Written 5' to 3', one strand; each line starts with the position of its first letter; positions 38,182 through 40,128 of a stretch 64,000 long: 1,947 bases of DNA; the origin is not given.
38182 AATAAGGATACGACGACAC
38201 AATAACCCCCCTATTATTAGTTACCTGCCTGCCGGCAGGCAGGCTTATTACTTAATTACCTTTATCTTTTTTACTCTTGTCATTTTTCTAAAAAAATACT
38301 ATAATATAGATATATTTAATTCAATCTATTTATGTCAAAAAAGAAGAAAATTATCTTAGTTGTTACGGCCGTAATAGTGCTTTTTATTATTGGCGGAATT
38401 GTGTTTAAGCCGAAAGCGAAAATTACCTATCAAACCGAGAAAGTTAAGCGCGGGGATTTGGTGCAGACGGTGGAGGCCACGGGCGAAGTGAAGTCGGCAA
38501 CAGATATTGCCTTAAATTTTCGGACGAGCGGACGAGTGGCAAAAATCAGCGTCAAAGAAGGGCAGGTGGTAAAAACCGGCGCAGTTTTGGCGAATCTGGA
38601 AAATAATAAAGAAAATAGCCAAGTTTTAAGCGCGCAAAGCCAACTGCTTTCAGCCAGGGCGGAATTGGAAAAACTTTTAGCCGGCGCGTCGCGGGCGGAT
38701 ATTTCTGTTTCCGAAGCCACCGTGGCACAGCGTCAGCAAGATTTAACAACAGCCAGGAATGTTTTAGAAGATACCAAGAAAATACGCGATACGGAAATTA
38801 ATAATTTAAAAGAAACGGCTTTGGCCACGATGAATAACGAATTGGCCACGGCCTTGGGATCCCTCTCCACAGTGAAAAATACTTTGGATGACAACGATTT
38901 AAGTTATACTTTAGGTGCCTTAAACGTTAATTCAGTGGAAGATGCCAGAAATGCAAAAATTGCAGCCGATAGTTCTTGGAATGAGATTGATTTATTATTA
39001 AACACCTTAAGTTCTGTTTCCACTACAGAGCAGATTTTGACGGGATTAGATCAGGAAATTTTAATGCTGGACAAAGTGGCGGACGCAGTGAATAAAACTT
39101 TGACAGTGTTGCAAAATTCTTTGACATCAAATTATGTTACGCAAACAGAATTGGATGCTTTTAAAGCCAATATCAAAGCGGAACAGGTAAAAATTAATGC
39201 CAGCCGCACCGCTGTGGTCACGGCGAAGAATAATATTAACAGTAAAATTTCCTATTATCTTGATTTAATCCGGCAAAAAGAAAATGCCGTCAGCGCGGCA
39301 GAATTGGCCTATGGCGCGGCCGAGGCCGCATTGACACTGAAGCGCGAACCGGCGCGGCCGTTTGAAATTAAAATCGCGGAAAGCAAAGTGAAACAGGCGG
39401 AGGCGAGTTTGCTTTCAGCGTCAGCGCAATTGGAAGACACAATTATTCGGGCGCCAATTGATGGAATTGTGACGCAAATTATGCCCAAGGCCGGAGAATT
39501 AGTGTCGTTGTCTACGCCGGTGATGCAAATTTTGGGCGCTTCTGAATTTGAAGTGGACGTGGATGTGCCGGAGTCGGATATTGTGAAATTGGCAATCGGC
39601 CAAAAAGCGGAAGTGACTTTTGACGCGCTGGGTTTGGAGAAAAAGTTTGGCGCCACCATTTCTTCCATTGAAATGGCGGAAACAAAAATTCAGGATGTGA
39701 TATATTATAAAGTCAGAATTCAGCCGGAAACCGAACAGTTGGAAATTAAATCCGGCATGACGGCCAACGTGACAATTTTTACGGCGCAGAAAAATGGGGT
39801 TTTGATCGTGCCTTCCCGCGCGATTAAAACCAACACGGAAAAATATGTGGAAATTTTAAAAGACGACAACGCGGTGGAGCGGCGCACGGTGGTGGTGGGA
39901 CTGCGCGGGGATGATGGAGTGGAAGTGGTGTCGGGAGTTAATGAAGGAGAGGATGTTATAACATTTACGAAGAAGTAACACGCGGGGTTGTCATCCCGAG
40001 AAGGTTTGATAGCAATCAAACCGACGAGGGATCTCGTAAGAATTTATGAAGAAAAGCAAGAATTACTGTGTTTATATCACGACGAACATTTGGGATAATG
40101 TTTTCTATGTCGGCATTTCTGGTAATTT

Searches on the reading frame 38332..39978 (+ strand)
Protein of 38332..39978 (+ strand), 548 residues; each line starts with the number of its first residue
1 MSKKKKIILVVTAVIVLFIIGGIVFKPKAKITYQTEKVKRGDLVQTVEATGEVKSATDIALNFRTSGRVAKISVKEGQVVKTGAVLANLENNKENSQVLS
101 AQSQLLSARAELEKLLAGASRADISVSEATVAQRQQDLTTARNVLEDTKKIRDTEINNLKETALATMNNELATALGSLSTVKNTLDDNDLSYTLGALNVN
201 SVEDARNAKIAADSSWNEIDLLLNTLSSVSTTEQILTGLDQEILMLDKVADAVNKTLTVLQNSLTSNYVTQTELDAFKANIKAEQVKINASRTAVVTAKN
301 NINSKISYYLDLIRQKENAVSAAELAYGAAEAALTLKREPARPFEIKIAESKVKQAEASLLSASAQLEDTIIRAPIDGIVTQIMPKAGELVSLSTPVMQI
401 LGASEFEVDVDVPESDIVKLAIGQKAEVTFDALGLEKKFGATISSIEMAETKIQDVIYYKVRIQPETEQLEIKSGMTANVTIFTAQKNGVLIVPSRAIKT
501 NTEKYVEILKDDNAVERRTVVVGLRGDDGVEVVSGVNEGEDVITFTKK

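Call 30: search_protein_families(library=pfam, proteins=[window:38332-39978:+], max_evalue=0.001)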
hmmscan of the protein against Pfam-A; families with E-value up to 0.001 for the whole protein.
window:38332-39978:+ (548 aa): 5 families
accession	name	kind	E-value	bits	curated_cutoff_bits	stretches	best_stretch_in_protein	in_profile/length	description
PF13437.12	HlyD_3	-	2.7e-17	63.9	22.2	1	372-475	2-106/106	HlyD family secretion protein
PF16576.10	HlyD_D23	-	1.3e-16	61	30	2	323-478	77-214/214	Barrel-sandwich domain of CusB or HlyD membrane-fusion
PF13533.13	Biotin_lipoyl_2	-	1.7e-08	34.5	29.8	1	61-89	3-31/32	Biotin-lipoyl like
PF00364.28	Biotin_lipoyl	-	9.7e-07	29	22.1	0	36-89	25-73/73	Biotin-requiring enzyme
PF00529.27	CusB_dom_1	-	0.00011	22.9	26.5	0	258-484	12-89/89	Cation efflux system protein CusB domain 1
